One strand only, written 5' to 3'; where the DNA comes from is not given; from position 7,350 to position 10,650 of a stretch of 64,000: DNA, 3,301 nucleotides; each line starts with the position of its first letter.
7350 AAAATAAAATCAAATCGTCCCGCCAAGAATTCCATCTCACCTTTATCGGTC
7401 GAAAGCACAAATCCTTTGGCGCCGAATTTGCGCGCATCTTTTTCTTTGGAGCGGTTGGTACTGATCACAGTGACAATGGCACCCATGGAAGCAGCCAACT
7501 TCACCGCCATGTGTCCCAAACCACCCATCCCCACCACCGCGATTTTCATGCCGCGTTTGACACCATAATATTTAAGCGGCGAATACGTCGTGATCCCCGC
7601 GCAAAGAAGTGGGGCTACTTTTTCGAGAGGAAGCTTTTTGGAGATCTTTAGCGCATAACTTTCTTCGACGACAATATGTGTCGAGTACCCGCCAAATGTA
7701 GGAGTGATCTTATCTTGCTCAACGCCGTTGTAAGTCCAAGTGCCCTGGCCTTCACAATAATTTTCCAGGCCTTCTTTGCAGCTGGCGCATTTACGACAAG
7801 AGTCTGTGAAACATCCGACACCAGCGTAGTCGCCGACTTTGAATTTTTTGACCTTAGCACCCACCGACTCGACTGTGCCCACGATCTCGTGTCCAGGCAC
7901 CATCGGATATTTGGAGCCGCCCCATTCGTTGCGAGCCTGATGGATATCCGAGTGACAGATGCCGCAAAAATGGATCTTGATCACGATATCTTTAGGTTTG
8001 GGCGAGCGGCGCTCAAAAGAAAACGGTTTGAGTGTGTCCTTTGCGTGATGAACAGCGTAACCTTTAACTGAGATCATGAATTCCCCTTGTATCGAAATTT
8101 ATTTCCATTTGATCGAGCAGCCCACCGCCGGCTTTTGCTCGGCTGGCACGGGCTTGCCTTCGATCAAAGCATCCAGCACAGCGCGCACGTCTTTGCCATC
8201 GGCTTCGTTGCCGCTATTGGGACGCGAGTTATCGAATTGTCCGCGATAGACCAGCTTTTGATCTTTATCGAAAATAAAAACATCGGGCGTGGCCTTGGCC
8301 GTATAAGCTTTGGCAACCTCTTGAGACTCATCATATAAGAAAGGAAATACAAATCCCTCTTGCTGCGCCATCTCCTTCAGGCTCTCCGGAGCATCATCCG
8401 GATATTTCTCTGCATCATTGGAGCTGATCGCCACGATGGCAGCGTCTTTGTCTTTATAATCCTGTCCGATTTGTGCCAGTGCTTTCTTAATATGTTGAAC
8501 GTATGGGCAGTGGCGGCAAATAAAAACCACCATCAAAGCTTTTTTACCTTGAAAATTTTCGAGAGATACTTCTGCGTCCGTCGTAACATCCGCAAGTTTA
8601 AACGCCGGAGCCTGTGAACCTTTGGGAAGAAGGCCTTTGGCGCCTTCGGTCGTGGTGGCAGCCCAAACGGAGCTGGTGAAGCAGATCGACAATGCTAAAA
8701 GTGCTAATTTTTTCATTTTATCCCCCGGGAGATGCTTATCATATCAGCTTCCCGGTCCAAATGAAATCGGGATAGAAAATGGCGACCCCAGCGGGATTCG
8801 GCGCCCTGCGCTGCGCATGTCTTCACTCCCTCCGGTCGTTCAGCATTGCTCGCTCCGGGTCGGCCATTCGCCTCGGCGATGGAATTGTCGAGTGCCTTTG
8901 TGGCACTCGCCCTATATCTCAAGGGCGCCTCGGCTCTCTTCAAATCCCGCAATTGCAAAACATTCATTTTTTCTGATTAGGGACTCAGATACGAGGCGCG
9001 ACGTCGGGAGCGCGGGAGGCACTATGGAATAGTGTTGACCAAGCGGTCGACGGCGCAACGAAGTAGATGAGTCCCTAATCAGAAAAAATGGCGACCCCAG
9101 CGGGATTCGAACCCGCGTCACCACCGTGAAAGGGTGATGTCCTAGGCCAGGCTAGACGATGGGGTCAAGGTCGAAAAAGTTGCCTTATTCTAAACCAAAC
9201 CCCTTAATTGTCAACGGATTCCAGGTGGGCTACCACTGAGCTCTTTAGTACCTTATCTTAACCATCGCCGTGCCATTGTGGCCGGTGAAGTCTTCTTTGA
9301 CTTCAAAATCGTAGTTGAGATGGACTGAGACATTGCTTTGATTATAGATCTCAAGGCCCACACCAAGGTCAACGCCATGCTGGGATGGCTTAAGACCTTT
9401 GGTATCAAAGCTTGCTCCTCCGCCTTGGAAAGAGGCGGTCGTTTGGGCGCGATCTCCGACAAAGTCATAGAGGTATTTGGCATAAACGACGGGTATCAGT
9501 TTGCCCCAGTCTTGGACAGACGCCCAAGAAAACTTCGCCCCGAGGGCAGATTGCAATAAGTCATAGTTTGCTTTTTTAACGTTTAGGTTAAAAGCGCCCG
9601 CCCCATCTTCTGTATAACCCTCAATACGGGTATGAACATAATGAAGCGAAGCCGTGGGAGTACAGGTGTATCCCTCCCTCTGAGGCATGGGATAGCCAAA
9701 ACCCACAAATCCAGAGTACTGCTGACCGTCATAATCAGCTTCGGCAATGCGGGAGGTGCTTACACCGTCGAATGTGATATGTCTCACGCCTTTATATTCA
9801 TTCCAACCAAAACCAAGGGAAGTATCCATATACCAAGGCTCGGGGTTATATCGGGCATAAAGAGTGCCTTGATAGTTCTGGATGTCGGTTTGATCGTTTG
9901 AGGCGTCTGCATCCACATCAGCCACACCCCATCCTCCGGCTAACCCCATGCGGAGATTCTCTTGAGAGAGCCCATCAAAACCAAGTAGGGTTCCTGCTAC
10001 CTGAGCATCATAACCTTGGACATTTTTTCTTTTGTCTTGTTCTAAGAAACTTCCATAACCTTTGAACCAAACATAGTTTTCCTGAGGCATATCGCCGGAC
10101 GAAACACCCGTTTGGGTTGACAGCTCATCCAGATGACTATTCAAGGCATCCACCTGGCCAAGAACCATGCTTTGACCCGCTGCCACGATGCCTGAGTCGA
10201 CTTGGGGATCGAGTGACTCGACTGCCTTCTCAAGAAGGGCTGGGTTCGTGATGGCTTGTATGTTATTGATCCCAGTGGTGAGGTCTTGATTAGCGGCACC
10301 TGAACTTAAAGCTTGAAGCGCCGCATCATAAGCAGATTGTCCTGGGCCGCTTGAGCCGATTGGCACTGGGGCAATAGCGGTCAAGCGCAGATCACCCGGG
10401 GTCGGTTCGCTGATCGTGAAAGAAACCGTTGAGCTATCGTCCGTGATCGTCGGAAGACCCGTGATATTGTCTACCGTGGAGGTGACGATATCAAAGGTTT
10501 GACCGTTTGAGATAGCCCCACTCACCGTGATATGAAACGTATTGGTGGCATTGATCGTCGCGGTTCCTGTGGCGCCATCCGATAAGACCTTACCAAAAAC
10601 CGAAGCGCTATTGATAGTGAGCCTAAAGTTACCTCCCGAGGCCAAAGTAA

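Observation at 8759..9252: Scarred tRNA-Glu locus: duplicated tRNA 3' end, MITE-like inverted-repeat element and a tRNA-5'-like fragment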

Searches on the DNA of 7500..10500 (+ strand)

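Call 4: search_rna_families(source=window, start=7500, end=10500, threshold=evalue, max_evalue=10, show_alignments=3)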
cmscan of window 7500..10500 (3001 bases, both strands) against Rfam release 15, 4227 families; matches with E-value up to 10: 6.
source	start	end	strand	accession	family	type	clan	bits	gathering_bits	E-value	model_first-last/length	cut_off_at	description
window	9092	9166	-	RF00005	tRNA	Gene; tRNA;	CL00001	57.6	29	3.8e-11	1-71/71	no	tRNA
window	9091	9166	+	RF04354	Plastid-ycf2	Cis-reg;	-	25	65.7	0.04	1-75/75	no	Plastid-ycf2 5UTR RNA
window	9100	9134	+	RF04351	Plastid-psbl-rps4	Cis-reg;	-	19.6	68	0.91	9-48/53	no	Plastid-psbl-rps4 3UTR RNA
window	9093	9141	-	RF01684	mascRNA-menRNA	Gene;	-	17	42.5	6.1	1-56/56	no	MALAT1-associated small cytoplasmic RNA/MEN beta RNA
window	9089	9155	-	RF00233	Tymo_tRNA-like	Cis-reg;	-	16.8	40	2.5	1-84/84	no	Tymovirus/Pomovirus/Furovirus tRNA-like 3' UTR element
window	9553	9590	-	RF02671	Ysr35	Gene; sRNA;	-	11.2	428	4.6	1-339/339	no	Yersinia sRNA 35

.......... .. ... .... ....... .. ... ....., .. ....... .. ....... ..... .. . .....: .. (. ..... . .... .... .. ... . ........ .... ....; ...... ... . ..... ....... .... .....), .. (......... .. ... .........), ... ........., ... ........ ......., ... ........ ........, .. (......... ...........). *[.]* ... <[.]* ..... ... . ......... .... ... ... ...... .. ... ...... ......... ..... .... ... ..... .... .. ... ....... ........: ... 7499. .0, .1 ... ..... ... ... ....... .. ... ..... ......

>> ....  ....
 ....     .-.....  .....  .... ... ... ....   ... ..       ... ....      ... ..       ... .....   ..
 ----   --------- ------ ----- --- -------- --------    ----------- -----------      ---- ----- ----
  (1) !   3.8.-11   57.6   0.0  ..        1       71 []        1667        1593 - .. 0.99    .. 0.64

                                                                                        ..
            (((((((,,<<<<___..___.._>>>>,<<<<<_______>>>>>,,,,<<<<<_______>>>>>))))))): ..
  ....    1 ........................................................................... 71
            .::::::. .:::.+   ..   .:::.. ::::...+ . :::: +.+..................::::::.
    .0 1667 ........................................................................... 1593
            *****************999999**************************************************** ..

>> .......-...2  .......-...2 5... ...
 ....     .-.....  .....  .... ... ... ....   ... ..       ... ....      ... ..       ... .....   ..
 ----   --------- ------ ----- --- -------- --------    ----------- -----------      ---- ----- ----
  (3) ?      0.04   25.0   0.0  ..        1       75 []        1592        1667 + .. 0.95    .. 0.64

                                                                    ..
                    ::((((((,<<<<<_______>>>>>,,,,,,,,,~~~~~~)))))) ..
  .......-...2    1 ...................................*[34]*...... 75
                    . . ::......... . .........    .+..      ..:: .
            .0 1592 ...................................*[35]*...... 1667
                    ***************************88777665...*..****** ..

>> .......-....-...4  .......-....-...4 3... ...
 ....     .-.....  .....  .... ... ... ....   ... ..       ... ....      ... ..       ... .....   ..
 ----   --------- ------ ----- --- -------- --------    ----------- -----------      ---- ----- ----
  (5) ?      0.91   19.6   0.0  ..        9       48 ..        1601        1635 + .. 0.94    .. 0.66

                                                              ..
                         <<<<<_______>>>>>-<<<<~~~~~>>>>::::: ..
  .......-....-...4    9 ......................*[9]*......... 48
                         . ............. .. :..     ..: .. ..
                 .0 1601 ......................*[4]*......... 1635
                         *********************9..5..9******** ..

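Call 14: search_dna_similar(query=window:8760-9100:+, collection=phages, mode=distant, max_evalue=1)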
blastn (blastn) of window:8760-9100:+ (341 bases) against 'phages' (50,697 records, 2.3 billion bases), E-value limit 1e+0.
Records with a match: 2; places in all: 2; records where one place covers at least 80% of the query: 0.
Best place of each record, by identity: >=99% 2.
By first word of the organism name: Arthrobacter 2.
By host as written in the record: Arthrobacter globiformis NRRL B-2979 SEA 2.
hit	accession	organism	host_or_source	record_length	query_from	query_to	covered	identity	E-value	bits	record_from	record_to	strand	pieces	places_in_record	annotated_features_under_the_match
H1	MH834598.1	Arthrobacter phage Auxilium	Arthrobacter globiformis NRRL B-2979 SEA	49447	90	111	6%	100.0%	3e-1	41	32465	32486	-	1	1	61: DNA binding protein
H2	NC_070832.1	Arthrobacter phage Auxilium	Arthrobacter globiformis NRRL B-2979 SEA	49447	90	111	6%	100.0%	3e-1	41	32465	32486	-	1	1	61: DNA binding protein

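Call 67: search_with_rna_model(model_id=R1, sources=[L033, L034, L035, L006, L007], max_evalue=1)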
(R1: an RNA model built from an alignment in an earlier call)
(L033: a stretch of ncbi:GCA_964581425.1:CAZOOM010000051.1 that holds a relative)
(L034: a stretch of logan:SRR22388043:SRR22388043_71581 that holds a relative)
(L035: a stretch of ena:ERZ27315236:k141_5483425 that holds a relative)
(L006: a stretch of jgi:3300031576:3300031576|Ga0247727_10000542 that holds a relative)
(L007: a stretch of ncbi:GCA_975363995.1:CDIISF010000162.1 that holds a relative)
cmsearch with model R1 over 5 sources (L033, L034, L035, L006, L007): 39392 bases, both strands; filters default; matches with E-value up to 1: 1.
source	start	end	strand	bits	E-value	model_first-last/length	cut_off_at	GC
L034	1002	1076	+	13.3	0.031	1-150/150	no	0.53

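Call 86: search_dna_similar(query=window:8776-9090:-, collection=plasmids, mode=distant, max_evalue=0.01)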
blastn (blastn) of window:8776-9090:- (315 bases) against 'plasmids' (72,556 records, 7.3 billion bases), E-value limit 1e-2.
No match.
